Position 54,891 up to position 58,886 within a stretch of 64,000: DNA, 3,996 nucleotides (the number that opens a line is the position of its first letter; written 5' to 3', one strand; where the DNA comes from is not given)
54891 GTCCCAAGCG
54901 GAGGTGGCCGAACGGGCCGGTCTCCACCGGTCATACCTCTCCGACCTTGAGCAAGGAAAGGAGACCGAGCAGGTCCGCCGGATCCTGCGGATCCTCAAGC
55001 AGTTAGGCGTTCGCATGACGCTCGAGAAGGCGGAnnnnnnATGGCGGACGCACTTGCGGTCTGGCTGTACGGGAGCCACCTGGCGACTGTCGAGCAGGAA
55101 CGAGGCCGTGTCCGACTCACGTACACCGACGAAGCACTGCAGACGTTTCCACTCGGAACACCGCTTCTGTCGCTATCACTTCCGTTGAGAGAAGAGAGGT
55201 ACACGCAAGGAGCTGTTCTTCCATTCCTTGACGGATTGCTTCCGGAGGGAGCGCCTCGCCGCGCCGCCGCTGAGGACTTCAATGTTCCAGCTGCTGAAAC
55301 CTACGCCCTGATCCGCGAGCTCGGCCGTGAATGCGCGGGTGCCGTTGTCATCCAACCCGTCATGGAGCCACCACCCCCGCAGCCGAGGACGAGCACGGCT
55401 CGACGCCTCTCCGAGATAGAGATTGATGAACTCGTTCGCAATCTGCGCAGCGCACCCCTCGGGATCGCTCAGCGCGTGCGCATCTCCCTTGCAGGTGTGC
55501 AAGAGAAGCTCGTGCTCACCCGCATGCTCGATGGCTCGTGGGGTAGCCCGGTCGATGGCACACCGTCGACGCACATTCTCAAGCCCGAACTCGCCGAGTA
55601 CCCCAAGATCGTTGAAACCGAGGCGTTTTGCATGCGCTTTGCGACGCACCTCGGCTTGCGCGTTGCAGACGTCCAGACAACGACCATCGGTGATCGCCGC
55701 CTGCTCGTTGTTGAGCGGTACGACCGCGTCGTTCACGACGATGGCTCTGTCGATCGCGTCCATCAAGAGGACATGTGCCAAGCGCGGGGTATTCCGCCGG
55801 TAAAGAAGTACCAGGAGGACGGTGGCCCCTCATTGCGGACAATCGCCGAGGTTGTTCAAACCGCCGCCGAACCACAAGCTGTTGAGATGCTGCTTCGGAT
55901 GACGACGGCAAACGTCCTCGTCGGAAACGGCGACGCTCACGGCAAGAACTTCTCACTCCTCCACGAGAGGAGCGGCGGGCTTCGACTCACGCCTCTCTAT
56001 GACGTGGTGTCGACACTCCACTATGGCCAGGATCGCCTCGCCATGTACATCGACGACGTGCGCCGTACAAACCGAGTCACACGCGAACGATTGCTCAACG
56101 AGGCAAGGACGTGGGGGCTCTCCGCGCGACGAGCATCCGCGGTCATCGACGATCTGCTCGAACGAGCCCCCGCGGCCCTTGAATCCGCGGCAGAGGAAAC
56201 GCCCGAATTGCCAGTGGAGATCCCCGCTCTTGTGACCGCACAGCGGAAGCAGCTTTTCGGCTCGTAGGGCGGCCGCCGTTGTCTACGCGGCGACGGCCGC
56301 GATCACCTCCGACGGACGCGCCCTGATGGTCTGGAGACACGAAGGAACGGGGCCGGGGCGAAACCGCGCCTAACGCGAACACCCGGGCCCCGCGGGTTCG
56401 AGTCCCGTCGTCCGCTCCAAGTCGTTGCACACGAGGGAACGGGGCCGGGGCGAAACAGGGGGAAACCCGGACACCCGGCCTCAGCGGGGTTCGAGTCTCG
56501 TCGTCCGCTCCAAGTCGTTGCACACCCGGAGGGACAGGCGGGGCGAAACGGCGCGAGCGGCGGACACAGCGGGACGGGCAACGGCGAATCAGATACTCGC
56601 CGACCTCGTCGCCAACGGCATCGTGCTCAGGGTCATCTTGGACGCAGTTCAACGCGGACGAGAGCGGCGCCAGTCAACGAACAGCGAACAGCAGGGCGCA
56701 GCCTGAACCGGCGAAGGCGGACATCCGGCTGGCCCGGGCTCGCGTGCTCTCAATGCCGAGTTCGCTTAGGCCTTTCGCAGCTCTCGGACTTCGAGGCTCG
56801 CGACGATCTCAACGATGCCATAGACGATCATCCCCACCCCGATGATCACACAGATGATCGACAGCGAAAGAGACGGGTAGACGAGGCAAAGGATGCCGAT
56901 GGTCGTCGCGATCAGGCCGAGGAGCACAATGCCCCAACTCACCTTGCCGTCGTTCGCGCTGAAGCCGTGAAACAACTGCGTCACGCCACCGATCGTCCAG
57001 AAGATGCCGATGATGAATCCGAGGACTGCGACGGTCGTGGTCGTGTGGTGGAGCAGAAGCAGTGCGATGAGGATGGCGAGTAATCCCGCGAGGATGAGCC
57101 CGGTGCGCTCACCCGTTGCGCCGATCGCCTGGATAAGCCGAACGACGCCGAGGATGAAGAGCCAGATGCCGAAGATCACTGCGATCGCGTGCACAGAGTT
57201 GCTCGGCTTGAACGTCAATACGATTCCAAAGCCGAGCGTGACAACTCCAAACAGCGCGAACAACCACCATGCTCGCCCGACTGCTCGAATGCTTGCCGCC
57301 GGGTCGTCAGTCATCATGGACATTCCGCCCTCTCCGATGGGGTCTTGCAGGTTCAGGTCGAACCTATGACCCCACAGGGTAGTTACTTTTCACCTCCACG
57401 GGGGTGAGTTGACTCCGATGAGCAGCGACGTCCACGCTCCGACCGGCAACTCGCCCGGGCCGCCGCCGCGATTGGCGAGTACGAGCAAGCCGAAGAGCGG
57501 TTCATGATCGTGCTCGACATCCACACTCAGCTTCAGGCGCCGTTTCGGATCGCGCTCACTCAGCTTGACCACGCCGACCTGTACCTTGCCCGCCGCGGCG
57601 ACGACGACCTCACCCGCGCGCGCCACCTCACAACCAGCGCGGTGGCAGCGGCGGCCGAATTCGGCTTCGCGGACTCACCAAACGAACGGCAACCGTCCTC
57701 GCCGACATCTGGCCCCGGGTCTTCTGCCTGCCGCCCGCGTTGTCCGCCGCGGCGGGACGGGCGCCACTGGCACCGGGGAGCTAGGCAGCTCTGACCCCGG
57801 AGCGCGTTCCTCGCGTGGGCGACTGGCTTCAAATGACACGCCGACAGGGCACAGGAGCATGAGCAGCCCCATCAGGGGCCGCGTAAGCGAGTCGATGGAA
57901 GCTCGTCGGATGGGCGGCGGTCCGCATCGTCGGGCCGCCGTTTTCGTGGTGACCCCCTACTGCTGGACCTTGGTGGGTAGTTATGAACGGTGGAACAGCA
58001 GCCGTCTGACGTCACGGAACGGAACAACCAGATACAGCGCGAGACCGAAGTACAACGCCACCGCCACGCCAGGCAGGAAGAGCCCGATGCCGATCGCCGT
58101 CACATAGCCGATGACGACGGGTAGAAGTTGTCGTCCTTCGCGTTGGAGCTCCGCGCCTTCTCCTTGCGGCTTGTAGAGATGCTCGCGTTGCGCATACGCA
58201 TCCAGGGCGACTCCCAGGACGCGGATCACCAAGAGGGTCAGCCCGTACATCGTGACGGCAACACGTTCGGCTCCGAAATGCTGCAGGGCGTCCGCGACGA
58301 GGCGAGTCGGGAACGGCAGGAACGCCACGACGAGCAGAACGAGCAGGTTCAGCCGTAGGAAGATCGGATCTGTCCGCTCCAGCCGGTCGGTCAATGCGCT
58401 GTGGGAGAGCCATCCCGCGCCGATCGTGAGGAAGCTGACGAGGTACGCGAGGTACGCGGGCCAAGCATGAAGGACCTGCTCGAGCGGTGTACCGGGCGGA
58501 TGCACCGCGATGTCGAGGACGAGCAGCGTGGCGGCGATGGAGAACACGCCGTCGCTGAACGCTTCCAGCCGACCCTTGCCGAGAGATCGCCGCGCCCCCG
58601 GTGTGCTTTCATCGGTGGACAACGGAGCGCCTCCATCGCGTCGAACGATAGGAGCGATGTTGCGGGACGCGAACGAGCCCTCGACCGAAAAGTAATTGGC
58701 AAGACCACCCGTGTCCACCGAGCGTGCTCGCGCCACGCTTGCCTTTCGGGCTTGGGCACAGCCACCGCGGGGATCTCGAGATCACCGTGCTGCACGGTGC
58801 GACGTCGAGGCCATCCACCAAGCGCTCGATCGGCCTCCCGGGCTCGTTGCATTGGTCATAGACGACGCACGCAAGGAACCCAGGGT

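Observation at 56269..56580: Array of 2.5 tandem ~92-93-bp structured units ending in tRNA T-arm/acceptor/CCA modules, fused to the 3' end of hipBA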

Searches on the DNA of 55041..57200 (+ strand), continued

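Call 74: search_with_rna_model(model_id=R1, sources=[window, L032, L034, L035, L036, L037, L038, L039, L040, L041, L042, L043, L044, L045, L046, L047, L048, L049, L050, L093, L094, L005, L012, L016, L017, L022], max_evalue=10)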
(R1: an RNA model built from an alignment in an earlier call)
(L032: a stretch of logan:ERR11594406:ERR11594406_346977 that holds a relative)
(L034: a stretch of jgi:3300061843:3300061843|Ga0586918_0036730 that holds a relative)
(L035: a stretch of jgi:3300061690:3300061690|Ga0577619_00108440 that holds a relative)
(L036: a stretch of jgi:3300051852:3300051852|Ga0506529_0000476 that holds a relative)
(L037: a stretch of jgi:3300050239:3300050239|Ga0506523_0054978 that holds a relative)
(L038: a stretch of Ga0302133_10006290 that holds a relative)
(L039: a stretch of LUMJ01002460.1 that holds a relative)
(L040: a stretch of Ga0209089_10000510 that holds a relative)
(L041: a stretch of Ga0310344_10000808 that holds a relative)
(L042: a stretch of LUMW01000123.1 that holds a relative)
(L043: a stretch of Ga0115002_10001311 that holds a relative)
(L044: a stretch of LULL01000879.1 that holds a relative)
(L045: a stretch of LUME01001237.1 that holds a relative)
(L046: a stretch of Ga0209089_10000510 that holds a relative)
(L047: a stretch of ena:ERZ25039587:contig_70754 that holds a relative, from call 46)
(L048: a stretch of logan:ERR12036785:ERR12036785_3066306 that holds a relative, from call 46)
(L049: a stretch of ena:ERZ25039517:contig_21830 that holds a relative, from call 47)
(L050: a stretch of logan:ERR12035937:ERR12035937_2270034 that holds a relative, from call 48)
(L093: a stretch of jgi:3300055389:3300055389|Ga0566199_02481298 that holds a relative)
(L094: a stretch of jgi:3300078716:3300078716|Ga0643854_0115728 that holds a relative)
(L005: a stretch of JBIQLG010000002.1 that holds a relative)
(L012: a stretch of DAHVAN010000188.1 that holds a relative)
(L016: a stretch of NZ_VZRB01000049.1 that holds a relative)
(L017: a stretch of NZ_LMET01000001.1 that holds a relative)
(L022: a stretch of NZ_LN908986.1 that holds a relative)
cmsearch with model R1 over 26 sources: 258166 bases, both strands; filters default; matches with E-value up to 10: 33.
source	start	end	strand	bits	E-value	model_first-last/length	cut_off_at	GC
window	56429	56512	+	109.5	9.5e-26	1-84/84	no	0.7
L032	2604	2687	+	109.5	9.5e-26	1-84/84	no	0.7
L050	1103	1186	-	109.5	9.5e-26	1-84/84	no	0.7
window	56337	56419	+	108.4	1.8e-25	1-84/84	no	0.72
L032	2512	2594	+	108.4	1.8e-25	1-84/84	no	0.72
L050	1196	1222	-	29.8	4.5e-05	57-84/84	5'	0.7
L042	13289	13348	-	29.3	6e-05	1-84/84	no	0.62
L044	948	1007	+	29.3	6e-05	1-84/84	no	0.62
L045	13521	13580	-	29.3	6e-05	1-84/84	no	0.62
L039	1141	1200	+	29.3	6e-05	1-84/84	no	0.62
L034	416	480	-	27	0.00024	1-84/84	no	0.68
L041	13554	13613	+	26.9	0.00026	1-84/84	no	0.6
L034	2301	2385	-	26.7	0.00029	1-84/84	no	0.64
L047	5730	5779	+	26.2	0.0004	1-84/84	no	0.64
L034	3216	3278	-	25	0.00079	1-84/84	no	0.62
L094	1276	1338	-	25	0.00079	1-84/84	no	0.62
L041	6890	6952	+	23.5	0.002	1-84/84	no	0.6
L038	6436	6495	-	22.6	0.0034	1-84/84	no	0.58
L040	999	1058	+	22.6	0.0034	1-84/84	no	0.58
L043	2700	2759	+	22.6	0.0034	1-84/84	no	0.58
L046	14157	14216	+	22.6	0.0034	1-84/84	no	0.58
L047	3287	3349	+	16.9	0.1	1-84/84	no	0.62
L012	4793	4857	-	13.5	0.79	1-84/84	no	0.66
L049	3146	3245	+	12.4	1.5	1-84/84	no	0.69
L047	9647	9714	-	11.2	3.1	1-84/84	no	0.72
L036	3114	3167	-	10.6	4.3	1-84/84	no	0.78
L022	2905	2957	-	10.4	4.9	1-84/84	no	0.62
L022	5504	5556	-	10.4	4.9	1-84/84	no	0.62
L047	786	830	-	10.1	5.8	1-84/84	no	0.62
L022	5421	5434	+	9.9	6.8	58-71/84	no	0.71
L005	4218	4289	+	9.4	9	1-84/84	no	0.72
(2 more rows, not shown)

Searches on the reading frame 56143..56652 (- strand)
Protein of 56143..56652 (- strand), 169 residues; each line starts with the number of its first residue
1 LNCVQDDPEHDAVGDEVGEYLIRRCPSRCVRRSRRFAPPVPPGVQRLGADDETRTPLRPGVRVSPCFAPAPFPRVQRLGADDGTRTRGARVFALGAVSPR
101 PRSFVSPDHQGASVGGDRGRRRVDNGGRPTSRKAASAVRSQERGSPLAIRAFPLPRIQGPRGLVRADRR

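Call 78: search_protein_families(library=pfam, proteins=[window:56143-56652:-], max_evalue=0.1)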
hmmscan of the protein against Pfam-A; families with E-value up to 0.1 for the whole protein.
window:56143-56652:- (169 aa): 0 families
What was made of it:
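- Tried and rejected: Protein-coding repeats: rejected, because a 92-nt period breaks the reading frame and the ORFs have no Pfam hit (call 78).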

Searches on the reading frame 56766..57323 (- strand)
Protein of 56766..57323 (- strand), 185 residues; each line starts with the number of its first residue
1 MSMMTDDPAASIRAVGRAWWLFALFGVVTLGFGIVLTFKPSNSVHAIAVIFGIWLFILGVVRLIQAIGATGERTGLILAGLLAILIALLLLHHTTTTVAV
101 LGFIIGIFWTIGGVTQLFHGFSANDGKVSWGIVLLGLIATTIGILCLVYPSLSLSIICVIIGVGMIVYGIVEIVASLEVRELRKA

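Call 10: search_protein_families(library=pfam, proteins=[window:56766-57323:-], max_evalue=0.01)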
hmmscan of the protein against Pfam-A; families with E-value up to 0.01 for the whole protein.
window:56766-57323:- (185 aa): 1 family
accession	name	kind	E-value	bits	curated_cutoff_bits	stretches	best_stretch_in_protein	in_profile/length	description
PF03729.18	DUF308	-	7.7e-22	77.8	25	3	134-181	1-48/73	Short repeat of unknown function (DUF308)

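Call 45: find_homologous_proteins(query=window:56766-57323:-, max_evalue=1e-20)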
Query window:56766-57323:- (185 aa): 195 proteins with E <= 1e-20 among 3094 candidates; the best 120 are listed.
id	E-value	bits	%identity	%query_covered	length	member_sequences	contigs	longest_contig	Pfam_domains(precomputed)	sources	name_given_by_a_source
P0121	5.3e-106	370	99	100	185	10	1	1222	PF03729.19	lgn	-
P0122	1.3e-95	336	90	100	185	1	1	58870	PF03729.19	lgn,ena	-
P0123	6.5e-85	302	80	99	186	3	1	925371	PF03729.19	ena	-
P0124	5.8e-84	298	78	99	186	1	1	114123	PF03729.19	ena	-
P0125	8.3e-84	298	77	99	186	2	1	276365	PF03729.19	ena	-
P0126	1.1e-83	298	77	99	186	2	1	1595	PF03729.19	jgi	-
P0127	1.8e-83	297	79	99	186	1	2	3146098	PF03729.19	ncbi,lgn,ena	-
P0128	2.2e-83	297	78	100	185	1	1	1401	PF03729.19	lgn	-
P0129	7.7e-83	295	75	99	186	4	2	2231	PF03729.19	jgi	-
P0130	9.4e-83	295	76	99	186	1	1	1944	PF03729.19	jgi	-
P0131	9.7e-83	295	79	94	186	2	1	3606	PF03729.19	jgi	-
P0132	1.1e-82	294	78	98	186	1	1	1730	PF03729.19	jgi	-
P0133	3.9e-82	293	79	97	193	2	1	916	PF03729.19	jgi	-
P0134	4.8e-82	292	74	99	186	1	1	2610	PF03729.19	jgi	jgi:uncharacterized membrane protein HdeD (DUF308 family)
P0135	6.2e-82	292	79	99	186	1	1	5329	PF03729.19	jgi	jgi:uncharacterized membrane protein HdeD (DUF308 family)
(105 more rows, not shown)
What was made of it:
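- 56766..57323 (-): DUF308/HdeD-family membrane protein gene, convergent with hipA. It is conserved in Acidimicrobiales. calls 10 and 45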

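Call 46: find_encoding_contigs(protein=P0122, flank=8000, max_places=3)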
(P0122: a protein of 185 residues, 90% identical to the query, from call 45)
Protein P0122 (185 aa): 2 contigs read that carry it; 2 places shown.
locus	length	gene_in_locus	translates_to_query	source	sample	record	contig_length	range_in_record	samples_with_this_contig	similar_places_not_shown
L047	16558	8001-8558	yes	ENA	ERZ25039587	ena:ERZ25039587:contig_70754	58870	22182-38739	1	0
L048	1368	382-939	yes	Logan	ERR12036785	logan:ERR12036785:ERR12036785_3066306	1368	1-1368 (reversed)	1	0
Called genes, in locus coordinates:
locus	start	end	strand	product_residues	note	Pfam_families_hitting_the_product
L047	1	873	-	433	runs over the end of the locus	PF00668:Condensation, PF16911:PapA_C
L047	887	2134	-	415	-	PF12697:Abhydrolase_6 (weak)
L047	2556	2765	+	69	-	PF07311:Dodecin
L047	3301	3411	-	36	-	-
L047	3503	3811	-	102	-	PF20325:DUF6620 (weak)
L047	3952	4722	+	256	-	PF02415:Chlam_PMP (faint)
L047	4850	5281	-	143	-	-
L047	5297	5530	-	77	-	-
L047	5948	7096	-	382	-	-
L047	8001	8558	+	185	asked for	PF03729:DUF308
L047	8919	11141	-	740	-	PF02771:Acyl-CoA_dh_N, PF00441:Acyl-CoA_dh_1, PF08028:Acyl-CoA_dh_2, PF02771:Acyl-CoA_dh_N, PF02770:Acyl-CoA_dh_M, PF00441:Acyl-CoA_dh_1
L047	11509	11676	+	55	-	-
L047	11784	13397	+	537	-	PF03116:NQR2_RnfD_RnfE (faint)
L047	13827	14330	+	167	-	PF07291:MauE, PF07681:DoxX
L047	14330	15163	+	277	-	PF13462:Thioredoxin_4, PF01323:DSBA (faint)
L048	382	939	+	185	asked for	PF03729:DUF308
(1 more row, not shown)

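Call 47: find_encoding_contigs(protein=P0123, flank=8000, max_places=3)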
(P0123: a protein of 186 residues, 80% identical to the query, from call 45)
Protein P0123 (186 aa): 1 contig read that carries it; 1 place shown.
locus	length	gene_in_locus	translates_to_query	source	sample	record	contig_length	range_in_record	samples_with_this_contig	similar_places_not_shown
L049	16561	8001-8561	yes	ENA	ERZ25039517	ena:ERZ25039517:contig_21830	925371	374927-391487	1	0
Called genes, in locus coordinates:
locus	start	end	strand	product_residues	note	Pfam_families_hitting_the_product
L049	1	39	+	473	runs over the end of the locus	PF00070:Pyr_redox (faint), PF00743:FMO-like, PF01266:DAO (faint), PF07992:Pyr_redox_2 (weak), PF13450:NAD_binding_8 (weak), PF13738:Pyr_redox_3 (weak)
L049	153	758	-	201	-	PF00440:TetR_N, PF13305:TetR_C_33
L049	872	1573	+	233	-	PF00378:ECH_1, PF16113:ECH_2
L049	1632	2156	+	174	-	-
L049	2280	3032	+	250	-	PF21863:HTH_67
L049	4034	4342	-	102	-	-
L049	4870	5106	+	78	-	PF22483:Mu-transpos_C_2 (weak)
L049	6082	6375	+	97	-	PF12728:HTH_17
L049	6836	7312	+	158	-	-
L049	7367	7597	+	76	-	PF00589:Phage_integrase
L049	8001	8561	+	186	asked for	PF03729:DUF308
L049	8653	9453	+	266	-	-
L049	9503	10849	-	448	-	PF00654:Voltage_CLC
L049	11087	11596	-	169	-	PF13441:Gly-zipper_YMGG (weak), PF13488:Gly-zipper_Omp (weak), PF06897:DUF1269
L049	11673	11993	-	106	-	PF02627:CMD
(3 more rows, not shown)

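Call 48: find_encoding_contigs(protein=P0121, flank=8000, max_places=3)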
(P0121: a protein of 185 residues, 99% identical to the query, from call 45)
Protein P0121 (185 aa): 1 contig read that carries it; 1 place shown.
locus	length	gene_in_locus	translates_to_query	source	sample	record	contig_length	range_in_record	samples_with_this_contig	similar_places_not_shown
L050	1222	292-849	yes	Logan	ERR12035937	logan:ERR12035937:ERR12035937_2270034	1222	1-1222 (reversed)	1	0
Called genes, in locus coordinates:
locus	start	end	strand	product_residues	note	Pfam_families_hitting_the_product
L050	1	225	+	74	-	?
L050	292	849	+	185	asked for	PF03729:DUF308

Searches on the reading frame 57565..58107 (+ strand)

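Call 10: search_protein_families(library=pfam, proteins=[window:57565-58107:+], max_evalue=0.01)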
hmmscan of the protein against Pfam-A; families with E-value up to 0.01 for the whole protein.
window:57565-58107:+ (180 aa): 1 family
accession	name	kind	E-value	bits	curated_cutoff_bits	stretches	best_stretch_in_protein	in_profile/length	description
PF07490.16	Tir_receptor_N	-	0.0066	16.8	25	1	73-115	22-64/269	Translocated intimin receptor (Tir) N-terminus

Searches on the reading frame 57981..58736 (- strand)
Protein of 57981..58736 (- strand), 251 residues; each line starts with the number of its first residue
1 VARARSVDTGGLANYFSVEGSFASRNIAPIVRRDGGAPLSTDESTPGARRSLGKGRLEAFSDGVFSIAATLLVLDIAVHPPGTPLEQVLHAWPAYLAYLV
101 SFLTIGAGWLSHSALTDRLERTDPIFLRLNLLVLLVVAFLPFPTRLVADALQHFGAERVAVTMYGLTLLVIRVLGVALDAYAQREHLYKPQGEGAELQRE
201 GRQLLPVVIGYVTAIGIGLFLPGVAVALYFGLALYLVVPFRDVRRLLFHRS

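Call 10: search_protein_families(library=pfam, proteins=[window:57981-58736:-], max_evalue=0.01)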
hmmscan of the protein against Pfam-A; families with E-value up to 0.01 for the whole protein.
window:57981-58736:- (251 aa): 1 family
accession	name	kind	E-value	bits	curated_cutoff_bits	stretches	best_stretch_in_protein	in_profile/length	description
PF06736.16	TMEM175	-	2.5e-24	86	25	1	56-141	1-88/88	Endosomal/lysosomal potassium channel TMEM175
